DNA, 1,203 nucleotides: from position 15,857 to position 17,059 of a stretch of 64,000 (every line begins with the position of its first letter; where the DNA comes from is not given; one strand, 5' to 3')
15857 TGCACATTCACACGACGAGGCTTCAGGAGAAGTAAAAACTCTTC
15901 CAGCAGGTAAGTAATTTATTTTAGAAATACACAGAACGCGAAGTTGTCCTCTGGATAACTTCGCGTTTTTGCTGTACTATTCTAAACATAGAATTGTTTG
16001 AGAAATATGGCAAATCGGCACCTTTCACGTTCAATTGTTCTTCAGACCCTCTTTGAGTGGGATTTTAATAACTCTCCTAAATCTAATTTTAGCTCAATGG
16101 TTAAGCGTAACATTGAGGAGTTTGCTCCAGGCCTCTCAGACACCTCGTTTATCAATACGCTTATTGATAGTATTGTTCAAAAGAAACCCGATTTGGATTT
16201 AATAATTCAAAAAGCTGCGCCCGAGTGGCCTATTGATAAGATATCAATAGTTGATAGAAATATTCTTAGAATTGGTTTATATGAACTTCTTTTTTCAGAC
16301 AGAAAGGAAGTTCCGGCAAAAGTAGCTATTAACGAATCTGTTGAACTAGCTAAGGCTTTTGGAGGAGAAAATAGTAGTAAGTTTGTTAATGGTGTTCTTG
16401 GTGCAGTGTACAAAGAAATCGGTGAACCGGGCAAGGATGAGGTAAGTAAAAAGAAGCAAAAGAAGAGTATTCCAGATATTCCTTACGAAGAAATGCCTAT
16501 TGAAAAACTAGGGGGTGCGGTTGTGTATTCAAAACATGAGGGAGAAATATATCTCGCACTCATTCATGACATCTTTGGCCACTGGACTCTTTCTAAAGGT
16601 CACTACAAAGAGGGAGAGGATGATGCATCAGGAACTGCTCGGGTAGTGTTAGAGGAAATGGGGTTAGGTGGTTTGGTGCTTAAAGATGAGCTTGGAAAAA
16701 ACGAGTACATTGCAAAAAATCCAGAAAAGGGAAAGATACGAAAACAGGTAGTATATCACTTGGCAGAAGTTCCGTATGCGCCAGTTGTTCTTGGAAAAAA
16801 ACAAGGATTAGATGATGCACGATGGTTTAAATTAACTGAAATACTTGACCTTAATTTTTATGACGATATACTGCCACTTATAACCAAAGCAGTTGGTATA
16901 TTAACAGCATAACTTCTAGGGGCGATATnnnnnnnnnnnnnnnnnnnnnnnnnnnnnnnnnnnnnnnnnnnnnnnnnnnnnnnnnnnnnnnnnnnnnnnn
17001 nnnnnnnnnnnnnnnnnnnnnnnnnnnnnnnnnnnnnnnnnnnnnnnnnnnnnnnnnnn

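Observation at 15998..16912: NusB fused to a NUDIX hydrolase domain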

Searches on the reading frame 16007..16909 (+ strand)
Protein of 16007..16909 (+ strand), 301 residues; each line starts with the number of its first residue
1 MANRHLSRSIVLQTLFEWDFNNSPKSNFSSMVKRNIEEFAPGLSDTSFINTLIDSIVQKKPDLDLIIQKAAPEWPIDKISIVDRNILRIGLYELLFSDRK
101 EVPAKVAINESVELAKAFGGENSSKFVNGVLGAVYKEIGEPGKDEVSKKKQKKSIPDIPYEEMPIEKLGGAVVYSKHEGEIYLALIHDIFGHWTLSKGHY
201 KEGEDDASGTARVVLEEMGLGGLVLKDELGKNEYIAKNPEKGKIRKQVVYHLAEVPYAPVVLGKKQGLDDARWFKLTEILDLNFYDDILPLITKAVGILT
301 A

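Call 3: search_protein_families(library=pfam, proteins=[window:16007-16909:+], max_evalue=1)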
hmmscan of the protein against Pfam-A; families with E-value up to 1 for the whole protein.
window:16007-16909:+ (301 aa): 2 families
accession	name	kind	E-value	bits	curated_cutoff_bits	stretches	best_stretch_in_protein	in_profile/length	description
PF01029.23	NusB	-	3.1e-34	118.7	23.1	1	7-136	3-133/133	NusB family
PF00293.34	NUDIX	-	2.4e-06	28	21.1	1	183-284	19-123/134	NUDIX domain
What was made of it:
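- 16007..16426 (+): NusB domain (residues 1-140), all-helical and orthodox. Pfam PF01029 E=3e-34 (call 3).
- Checked: Domains: Pfam gives NusB at residues 7-136 (E=3e-34) and NUDIX at 183-284 (E=2.4e-6, 28 bits against a gathering score of 21.1) (call 3).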

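Call 4: search_protein_families(library=ncbifam, proteins=[window:16007-16909:+], max_evalue=1)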
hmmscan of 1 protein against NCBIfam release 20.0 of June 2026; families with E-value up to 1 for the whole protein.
window:16007-16909:+ (301 aa): 11 families
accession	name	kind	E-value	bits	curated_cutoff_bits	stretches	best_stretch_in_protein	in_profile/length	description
TIGR01951.1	nusB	equivalog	1.4e-35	122.5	88.35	1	4-137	2-130/131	transcription antitermination factor NusB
NF001223.0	PRK00202.1-1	equivalog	1.2e-26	93.5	131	1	2-137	7-143/146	transcription antitermination factor NusB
NF011494.0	PRK14902.1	equivalog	3e-17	62.5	319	1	7-154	5-144/444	16S rRNA (cytosine(967)-C(5))-methyltransferase RsmB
NF001230.0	PRK00202.2-5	equivalog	8.1e-15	55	132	1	8-137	26-150/165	transcription antitermination factor NusB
TIGR00563.1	rsmB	equivalog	2.3e-12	46.8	269.05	1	36-153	26-138/437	16S rRNA (cytosine(967)-C(5))-methyltransferase RsmB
NF011493.0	PRK14901.1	equivalog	6.1e-12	45.1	540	1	34-147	28-138/447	16S rRNA (cytosine(967)-C(5))-methyltransferase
NF011495.0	PRK14903.1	equivalog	8.6e-07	28.1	503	1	45-141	38-125/431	16S rRNA (cytosine(967)-C(5))-methyltransferase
NF008149.0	PRK10901.1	equivalog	0.00013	21.1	375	1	43-149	42-144/434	16S rRNA (cytosine(967)-C(5))-methyltransferase RsmB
NF052459.1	OxoGTPPhMutT1Mycb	equivalog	0.0017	17.5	475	1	170-254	5-86/292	8-oxo-(d)GTP phosphatase MutT1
NF001936.0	PRK00714.1-3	equivalog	0.025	14.5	118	1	175-221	16-65/155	RNA pyrophosphohydrolase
NF002995.0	PRK03759.1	equivalog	0.084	12.5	127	1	192-279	64-150/185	isopentenyl-diphosphate Delta-isomerase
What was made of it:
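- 16007..16426 (+): TIGR01951 equivalog 122.5 bits against a cut-off of 88.35 (call 4).
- On NusB (TIGR01951 / PF01029): Pfam 118.7 bits against 23.1 (calls 3, 4).
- On RppH (RNA pyrophosphohydrolase, NF001936): 14.5 bits against a cut-off of 118, E=0.025 (call 4).
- Closest known: RsmB/Sun 16S rRNA m5C methyltransferase. Same: The window's NusB domain hits the N-terminal region of RsmB models (call 4).
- The RppH family model scores far below its cut-off (14.5 against 118 bits, call 4).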

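Call 5: search_solved_structures(query=window:16007-16909:+, max_evalue=1, show_alignments=3)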
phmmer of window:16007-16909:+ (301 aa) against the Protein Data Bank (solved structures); distinct sequences matched with E-value up to 1: 19.
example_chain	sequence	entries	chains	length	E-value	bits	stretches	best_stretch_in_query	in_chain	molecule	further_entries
1tzt_A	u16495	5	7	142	1.5e-18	70.6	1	50-140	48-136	N utilization substance protein B homolog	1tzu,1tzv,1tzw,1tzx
2jr0_A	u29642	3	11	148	4e-18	69.2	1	7-147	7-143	N utilization substance protein B homolog | N utilization substance protein B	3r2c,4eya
3r2d_A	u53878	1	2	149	4e-18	69.2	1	7-147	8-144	N utilization substance protein B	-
3imq_A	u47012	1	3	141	3.3e-15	59.6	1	3-133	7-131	N utilization substance protein B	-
6ckq_A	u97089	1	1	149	4e-15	59.3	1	4-134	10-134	Transcription antitermination protein NusB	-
1ey1_A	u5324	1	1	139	1.5e-14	57.4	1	3-133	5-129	ANTITERMINATION FACTOR NUSB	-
5ms0_L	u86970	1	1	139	1.6e-14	57.4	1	3-133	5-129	Transcription antitermination protein NusB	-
5lm7_B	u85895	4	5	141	1.6e-14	57.3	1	3-133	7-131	N utilization substance protein B homolog | Transcription antitermination protein NusB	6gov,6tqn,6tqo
3d3b_A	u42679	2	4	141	1.6e-14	57.3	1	3-133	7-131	N utilization substance protein B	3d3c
1eyv_A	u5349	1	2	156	2.4e-10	43.7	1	54-134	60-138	N-UTILIZING SUBSTANCE PROTEIN B HOMOLOG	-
4ilq_A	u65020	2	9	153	7.7e-07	32.1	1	186-295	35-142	CT771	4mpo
1xsa_A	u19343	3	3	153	6.1e-06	29.2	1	182-285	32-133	Bis(5'-nucleosyl)-tetraphosphatase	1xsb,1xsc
4ick_A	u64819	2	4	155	6.4e-06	29.1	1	182-285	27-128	Bis(5'-nucleosyl)-tetraphosphatase [asymmetrical]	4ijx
3u53_A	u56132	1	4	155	1.2e-05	28.2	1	182-285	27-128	Bis(5'-nucleosyl)-tetraphosphatase [asymmetrical]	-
1kt9_A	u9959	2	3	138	0.00056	22.7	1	166-294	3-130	Diadenosine Tetraphosphate Hydrolase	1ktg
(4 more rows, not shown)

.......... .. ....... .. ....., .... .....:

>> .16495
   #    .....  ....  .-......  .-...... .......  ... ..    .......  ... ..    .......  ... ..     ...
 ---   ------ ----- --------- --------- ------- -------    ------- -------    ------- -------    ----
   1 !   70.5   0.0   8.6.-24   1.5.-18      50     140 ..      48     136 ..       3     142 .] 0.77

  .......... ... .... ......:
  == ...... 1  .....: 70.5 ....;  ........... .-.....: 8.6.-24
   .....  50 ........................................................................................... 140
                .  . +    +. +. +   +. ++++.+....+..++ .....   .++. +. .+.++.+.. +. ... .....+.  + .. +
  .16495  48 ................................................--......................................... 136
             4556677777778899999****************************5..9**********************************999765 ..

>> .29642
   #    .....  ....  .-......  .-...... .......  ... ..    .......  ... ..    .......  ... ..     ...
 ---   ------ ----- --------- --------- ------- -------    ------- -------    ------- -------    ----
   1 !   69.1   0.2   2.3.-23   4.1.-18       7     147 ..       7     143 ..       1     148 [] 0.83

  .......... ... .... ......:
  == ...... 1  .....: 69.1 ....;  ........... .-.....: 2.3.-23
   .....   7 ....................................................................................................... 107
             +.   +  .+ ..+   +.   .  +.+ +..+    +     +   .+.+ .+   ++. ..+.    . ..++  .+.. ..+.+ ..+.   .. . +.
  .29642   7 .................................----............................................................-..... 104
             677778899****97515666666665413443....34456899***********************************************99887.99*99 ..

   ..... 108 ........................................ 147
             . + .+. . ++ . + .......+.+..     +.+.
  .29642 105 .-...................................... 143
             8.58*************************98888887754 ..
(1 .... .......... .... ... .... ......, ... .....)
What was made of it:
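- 16007..16426 (+): PDB NusB sequence hits down to E=1.5e-18 (call 5).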

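Call 6: find_homologous_proteins(query=window:16007-16909:+)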
Query window:16007-16909:+ (301 aa): 8000 proteins with E <= 0.001 among 8000 candidates; the best 120 are listed.
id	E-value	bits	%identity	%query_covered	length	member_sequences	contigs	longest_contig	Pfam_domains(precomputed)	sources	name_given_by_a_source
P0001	2.4e-195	666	100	100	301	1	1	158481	PF00293.35,PF01029.24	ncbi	-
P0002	1.3e-164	565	86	100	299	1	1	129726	PF00293.35,PF01029.24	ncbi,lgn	ncbi:MAG: transcription antitermination factor NusB [Candidatus Paceibacterota bacterium]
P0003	1.7e-133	463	68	100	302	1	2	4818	PF00293.35,PF01029.24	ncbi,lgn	-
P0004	3.2e-133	462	69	100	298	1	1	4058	PF00293.35,PF01029.24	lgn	-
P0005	1.6e-132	460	68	99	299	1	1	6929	PF00293.35,PF01029.24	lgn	-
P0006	6.0e-132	458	68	99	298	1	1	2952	PF00293.35,PF01029.24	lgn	-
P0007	6.5e-132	458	69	99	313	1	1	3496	PF00293.35,PF01029.24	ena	-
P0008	8.0e-132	457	67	100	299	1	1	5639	PF00293.35,PF01029.24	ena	-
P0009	8.7e-132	457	66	100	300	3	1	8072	PF00293.35,PF01029.24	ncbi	-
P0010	9.1e-132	457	68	100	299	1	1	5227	PF00293.35,PF01029.24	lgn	-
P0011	1.2e-131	457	69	99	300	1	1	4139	PF00293.35,PF01029.24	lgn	-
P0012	1.2e-131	457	68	99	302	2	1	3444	PF00293.35,PF01029.24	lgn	-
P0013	1.4e-131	456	68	100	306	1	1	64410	PF00293.35,PF01029.24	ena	-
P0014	1.6e-131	456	68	100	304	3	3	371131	PF00293.35,PF01029.24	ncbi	-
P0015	1.7e-131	456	68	100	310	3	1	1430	PF00293.35,PF01029.24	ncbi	-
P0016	4.4e-131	455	68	100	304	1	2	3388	PF00293.35,PF01029.24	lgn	-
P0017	5.4e-131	455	68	100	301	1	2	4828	PF00293.35,PF01029.24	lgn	-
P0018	6.3e-131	454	67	100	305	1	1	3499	PF00293.35,PF01029.24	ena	-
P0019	9.5e-131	454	69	100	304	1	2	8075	PF00293.35,PF01029.24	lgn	-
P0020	9.6e-131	454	67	100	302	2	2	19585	PF00293.35,PF01029.24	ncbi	-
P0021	9.8e-131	454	66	100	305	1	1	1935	PF00293.35,PF01029.24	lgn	-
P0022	1.4e-130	453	67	99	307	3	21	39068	PF00293.35,PF01029.24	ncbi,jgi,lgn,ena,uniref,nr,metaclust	ncbi:MAG: transcription antitermination factor NusB [Candidatus Taylorbacteria bacterium RIFCSPLOWO2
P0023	1.4e-130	453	68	100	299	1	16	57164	PF00293.35,PF01029.24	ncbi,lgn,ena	-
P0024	2.3e-130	452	66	100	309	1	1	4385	PF00293.35,PF01029.24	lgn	-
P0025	2.8e-130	452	67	100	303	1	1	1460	PF00293.35,PF01029.24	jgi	jgi:transcription antitermination protein NusB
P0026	2.9e-130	452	67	100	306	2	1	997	PF00293.35,PF01029.24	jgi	-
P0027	3.1e-130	452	67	100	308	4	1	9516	PF00293.35,PF01029.24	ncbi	-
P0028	3.9e-130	452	65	100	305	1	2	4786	PF00293.35,PF01029.24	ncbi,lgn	-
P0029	5.0e-130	451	67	100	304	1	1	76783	PF00293.35,PF01029.24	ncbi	-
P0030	5.2e-130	451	66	100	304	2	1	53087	PF00293.35,PF01029.24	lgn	-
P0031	5.6e-130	451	68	100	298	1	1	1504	PF00293.35,PF01029.24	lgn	-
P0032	5.7e-130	451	65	100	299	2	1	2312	PF00293.35,PF01029.24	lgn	-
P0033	6.0e-130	451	68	100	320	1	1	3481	PF00293.35,PF01029.24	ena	-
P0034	7.1e-130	451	66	100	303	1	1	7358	PF00293.35,PF01029.24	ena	-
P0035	7.4e-130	451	65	100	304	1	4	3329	PF00293.35,PF01029.24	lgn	-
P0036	8.2e-130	451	67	100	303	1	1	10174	PF00293.35,PF01029.24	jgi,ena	jgi:N utilization substance protein B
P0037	9.0e-130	451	68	100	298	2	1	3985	PF00293.35,PF01029.24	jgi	jgi:transcription antitermination protein NusB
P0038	9.6e-130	450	67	99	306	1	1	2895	PF00293.35,PF01029.24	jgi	jgi:transcription antitermination protein NusB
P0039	9.7e-130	450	67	99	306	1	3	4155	PF00293.35,PF01029.24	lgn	-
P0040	1.0e-129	450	67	100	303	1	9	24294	PF00293.35,PF01029.24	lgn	-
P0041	1.0e-129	450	67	100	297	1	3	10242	PF00293.35,PF01029.24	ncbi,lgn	-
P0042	1.2e-129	450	65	100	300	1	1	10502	PF00293.35,PF01029.24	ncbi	-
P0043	1.2e-129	450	68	100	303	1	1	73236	PF00293.35,PF01029.24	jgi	jgi:transcription antitermination protein NusB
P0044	1.4e-129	450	66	100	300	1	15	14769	PF00293.35,PF01029.24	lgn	-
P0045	1.4e-129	450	66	99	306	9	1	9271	PF00293.35,PF01029.24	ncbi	-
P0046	1.8e-129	450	68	99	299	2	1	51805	PF00293.35,PF01029.24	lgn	-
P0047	2.0e-129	449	66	100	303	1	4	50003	PF00293.35,PF01029.24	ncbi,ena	-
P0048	2.1e-129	449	66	99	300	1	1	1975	PF00293.35,PF01029.24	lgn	-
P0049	2.2e-129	449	68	100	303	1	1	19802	PF00293.35,PF01029.24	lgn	-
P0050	2.3e-129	449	67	100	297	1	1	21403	PF00293.35,PF01029.24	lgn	-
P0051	3.0e-129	449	67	100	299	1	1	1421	PF00293.35,PF01029.24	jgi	jgi:transcription antitermination protein NusB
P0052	3.7e-129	449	67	100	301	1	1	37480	PF00293.35,PF01029.24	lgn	-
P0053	3.9e-129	448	68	98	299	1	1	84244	PF00293.35,PF01029.24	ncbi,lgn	-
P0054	5.4e-129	448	66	100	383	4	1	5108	PF00293.35,PF01029.24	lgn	-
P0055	5.5e-129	448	67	100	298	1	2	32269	PF00293.35,PF01029.24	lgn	-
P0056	5.6e-129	448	68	100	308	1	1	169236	PF00293.35,PF01029.24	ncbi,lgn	-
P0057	6.5e-129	448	66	99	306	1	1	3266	PF00293.35,PF01029.24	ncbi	-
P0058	6.5e-129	448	68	99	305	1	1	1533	PF00293.35,PF01029.24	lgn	-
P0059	6.5e-129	448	67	100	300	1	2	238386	PF00293.35,PF01029.24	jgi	jgi:N utilization substance protein B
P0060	6.7e-129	448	66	100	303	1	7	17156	PF00293.35,PF01029.24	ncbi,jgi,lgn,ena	jgi:N utilization substance protein B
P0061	6.9e-129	448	67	100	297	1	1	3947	PF00293.35,PF01029.24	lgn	-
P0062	6.9e-129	448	64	100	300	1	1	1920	PF00293.35,PF01029.24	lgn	-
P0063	7.0e-129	448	66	99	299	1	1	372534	PF00293.35,PF01029.24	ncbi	-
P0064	7.5e-129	448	67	100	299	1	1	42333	PF00293.35,PF01029.24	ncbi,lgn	-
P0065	8.1e-129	447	66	100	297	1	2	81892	PF00293.35,PF01029.24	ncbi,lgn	-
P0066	9.5e-129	447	65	100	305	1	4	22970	PF00293.35,PF01029.24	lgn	-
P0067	1.3e-128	447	67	99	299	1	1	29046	PF00293.35,PF01029.24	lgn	-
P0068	1.3e-128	447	67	100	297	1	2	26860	PF00293.35,PF01029.24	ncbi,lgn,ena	ncbi:MAG: transcription antitermination factor NusB [Patescibacteria group bacterium]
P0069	1.4e-128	447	66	99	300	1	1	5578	PF00293.35,PF01029.24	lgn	-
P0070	1.4e-128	447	66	99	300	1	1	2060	PF00293.35,PF01029.24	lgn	-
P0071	1.5e-128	447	66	99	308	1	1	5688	PF00293.35,PF01029.24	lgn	-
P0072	1.6e-128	446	66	99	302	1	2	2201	PF00293.35,PF01029.24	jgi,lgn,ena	-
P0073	1.7e-128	446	67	100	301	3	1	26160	PF00293.35,PF01029.24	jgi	jgi:transcription antitermination protein NusB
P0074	1.8e-128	446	66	100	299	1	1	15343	PF00293.35,PF01029.24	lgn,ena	-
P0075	1.8e-128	446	68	99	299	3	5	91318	PF00293.35,PF01029.24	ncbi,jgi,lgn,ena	jgi:N utilization substance protein B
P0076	1.9e-128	446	67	100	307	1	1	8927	PF00293.35,PF01029.24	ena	-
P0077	1.9e-128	446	67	100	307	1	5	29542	PF00293.35,PF01029.24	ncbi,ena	ncbi:MAG TPA: transcription antitermination factor NusB [Candidatus Paceibacterota bacterium]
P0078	1.9e-128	446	65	100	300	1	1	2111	PF00293.35,PF01029.24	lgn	-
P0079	2.1e-128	446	65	99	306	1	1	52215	PF00293.35,PF01029.24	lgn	-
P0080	2.1e-128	446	66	100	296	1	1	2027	PF00293.35,PF01029.24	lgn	-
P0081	2.1e-128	446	66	99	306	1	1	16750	PF00293.35,PF01029.24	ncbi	-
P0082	2.2e-128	446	66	99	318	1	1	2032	PF00293.35,PF01029.24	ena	-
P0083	2.3e-128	446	67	100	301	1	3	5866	PF00293.35,PF01029.24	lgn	-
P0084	2.3e-128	446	67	100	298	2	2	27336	PF00293.35,PF01029.24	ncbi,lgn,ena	-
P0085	2.4e-128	446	67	100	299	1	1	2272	PF00293.35,PF01029.24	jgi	-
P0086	2.5e-128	446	66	100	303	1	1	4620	PF00293.35,PF01029.24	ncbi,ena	-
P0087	2.5e-128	446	66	100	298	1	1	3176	PF00293.35,PF01029.24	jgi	jgi:transcription antitermination protein NusB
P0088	2.7e-128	446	66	100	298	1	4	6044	PF00293.35,PF01029.24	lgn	-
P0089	2.9e-128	446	66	100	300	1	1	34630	PF00293.35,PF01029.24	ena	-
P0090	3.0e-128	446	67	100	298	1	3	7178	PF00293.35,PF01029.24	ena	-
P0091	3.2e-128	445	67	100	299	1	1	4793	PF00293.35,PF01029.24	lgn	-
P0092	3.3e-128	445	67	100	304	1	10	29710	PF00293.35,PF01029.24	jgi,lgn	jgi:N utilization substance protein B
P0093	3.6e-128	445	67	100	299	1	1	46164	PF00293.35,PF01029.24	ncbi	-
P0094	4.0e-128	445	66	100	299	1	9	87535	PF00293.35,PF01029.24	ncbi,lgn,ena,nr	ncbi:transcription antitermination factor NusB [Candidatus Kaiserbacteria bacterium]|nr:transcriptio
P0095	4.2e-128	445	66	100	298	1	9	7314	PF00293.35,PF01029.24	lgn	-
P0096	4.2e-128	445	66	100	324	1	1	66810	PF00293.35,PF01029.24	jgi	jgi:transcription antitermination protein NusB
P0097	4.3e-128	445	65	100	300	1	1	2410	PF00293.35,PF01029.24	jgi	-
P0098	4.7e-128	445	67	100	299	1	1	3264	PF00293.35,PF01029.24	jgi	jgi:N utilization substance protein B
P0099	4.7e-128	445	67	100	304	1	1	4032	PF00293.35,PF01029.24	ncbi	-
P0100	4.7e-128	445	67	99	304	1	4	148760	PF00293.35,PF01029.24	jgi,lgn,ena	-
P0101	4.8e-128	445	67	99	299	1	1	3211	PF00293.35,PF01029.24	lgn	-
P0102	4.8e-128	445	64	100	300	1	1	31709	PF00293.35,PF01029.24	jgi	jgi:transcription antitermination protein NusB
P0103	5.5e-128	445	67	100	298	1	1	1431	PF00293.35,PF01029.24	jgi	jgi:N utilization substance protein B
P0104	5.7e-128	445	67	100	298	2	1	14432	PF00293.35,PF01029.24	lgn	-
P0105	5.8e-128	445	67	100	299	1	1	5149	PF00293.35,PF01029.24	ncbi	-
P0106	5.8e-128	445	66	100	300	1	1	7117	PF00293.35,PF01029.24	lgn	-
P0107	5.9e-128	445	67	99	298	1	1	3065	PF00293.35,PF01029.24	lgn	-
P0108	5.9e-128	445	66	100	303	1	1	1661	PF00293.35,PF01029.24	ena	-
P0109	5.9e-128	445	67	100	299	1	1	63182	PF00293.35,PF01029.24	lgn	-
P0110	6.1e-128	445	66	100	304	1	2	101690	PF00293.35,PF01029.24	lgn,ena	-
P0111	6.1e-128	445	67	98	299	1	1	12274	PF00293.35,PF01029.24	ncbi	-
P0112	6.2e-128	444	66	100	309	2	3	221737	PF00293.35,PF01029.24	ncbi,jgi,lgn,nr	ncbi:MAG: transcription antitermination factor NusB [Candidatus Taylorbacteria bacterium]|nr:transcr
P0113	6.5e-128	444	65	100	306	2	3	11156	PF00293.35,PF01029.24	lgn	-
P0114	6.7e-128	444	64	100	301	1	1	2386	PF00293.35,PF01029.24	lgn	-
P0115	6.7e-128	444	67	99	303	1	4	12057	PF00293.35,PF01029.24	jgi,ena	-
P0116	7.1e-128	444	66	100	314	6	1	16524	PF00293.35,PF01029.24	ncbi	-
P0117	7.6e-128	444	65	100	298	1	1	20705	PF00293.35,PF01029.24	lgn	-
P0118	8.1e-128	444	66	100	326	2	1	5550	PF00293.35,PF01029.24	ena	-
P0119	8.8e-128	444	66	99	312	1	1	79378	PF00293.35,PF01029.24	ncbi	-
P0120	1.0e-127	444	67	100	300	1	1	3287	PF00293.35,PF01029.24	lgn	-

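Call 10: find_encoding_contigs(protein=P0001, flank=3000, max_places=2)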
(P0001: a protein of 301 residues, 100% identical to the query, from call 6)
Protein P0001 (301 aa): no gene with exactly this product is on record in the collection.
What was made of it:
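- Tried and rejected: Exact look-up of the window protein's contig found nothing on record (call 10).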

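Call 19: find_related_loci(query=A1, collection=genome_contigs, flank=3000)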
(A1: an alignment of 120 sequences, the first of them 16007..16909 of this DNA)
Query A1 (301 aa) in genome_contigs; peptide patterns used: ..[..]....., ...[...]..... (x = any residue, [..] = any of these).
600 stretches matched a pattern (row limit reached: there are more); 594 encode a relative of the query (tblastn E <= 1e-3); the best 80 are kept; 80 distinct loci.
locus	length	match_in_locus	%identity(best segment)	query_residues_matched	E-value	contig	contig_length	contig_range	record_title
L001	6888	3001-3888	69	1-300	2e-137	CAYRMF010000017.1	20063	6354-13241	MAG TPA_asm: uncultured Candidatus Saccharibacteria bacterium isolate SRP286056_co1_556 genome assembly, contig: NODE_31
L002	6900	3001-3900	66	1-301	1e-136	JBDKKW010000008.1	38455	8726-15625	MAG: Candidatus Parcubacteria bacterium isolate hopbrook_2019_sw_WHONDRS-S19S_0012_A_bin.19 scaffold_0000024, whole geno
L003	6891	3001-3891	66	1-301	4e-135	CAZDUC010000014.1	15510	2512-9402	MAG TPA_asm: uncultured Candidatus Saccharibacteria bacterium isolate SRP286056_co1_642 genome assembly, contig: NODE_46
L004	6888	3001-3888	68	1-299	6e-135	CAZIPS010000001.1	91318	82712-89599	MAG TPA_asm: uncultured Candidatus Saccharibacteria bacterium isolate SRP133034_co1_49 genome assembly, contig: NODE_104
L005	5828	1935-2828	66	1-299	6e-134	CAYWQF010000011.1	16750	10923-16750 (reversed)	MAG TPA_asm: uncultured Candidatus Saccharibacteria bacterium isolate SRP292972_co3_134 genome assembly, contig: NODE_16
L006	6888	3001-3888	66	1-299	5e-134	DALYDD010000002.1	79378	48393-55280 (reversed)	MAG TPA_asm: Candidatus Paceibacterota bacterium isolate CTOTU14218 NODE_47_length_79378_cov_4.235417, whole genome shot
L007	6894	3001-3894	66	1-300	3e-133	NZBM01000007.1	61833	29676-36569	MAG: bacterium isolate ARS1360 MHASMcontig_164312, whole genome shotgun sequence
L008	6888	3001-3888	66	1-301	2e-133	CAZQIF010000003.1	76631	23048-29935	MAG TPA_asm: uncultured Candidatus Saccharibacteria bacterium isolate SRP286056_co3_504 genome assembly, contig: NODE_12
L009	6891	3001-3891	68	1-301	3e-133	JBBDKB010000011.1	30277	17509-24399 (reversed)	MAG: Candidatus Paceibacterota bacterium isolate LejiaA_45_34 Lejia_A_2376_length_30277_cov_21, whole genome shotgun seq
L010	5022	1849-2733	66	1-299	2e-134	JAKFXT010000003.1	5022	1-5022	MAG: Patescibacteria group bacterium isolate ND4_Bin_14 ND4_0001173, whole genome shotgun sequence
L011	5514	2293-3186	65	1-299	3e-133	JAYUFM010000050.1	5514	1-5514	MAG: bacterium isolate GFS_7744 GFS_7744_49, whole genome shotgun sequence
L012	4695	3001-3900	67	1-301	7e-133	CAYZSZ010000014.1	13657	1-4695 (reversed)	MAG TPA_asm: uncultured Candidatus Saccharibacteria bacterium isolate SRP133034_co1_256 genome assembly, contig: NODE_41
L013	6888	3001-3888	64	1-301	2e-132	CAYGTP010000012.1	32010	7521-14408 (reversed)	MAG TPA_asm: uncultured Candidatus Saccharibacteria bacterium isolate ERP117304_co2_175 genome assembly, contig: NODE_11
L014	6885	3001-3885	66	1-299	7e-132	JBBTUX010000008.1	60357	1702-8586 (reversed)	MAG: Patescibacteria group bacterium isolate H41-bin038_1 H41_bin038_1_000000000008, whole genome shotgun sequence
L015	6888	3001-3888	66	1-299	1e-131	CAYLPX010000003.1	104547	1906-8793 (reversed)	MAG TPA_asm: uncultured Candidatus Saccharibacteria bacterium isolate SRP278252_co1_223 genome assembly, contig: NODE_18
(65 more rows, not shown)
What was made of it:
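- Checked: At least 594 species-representative genomes encode the full-length fusion (call 19).
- At least 594 GTDB species representatives hold the full-length gene (call 19).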
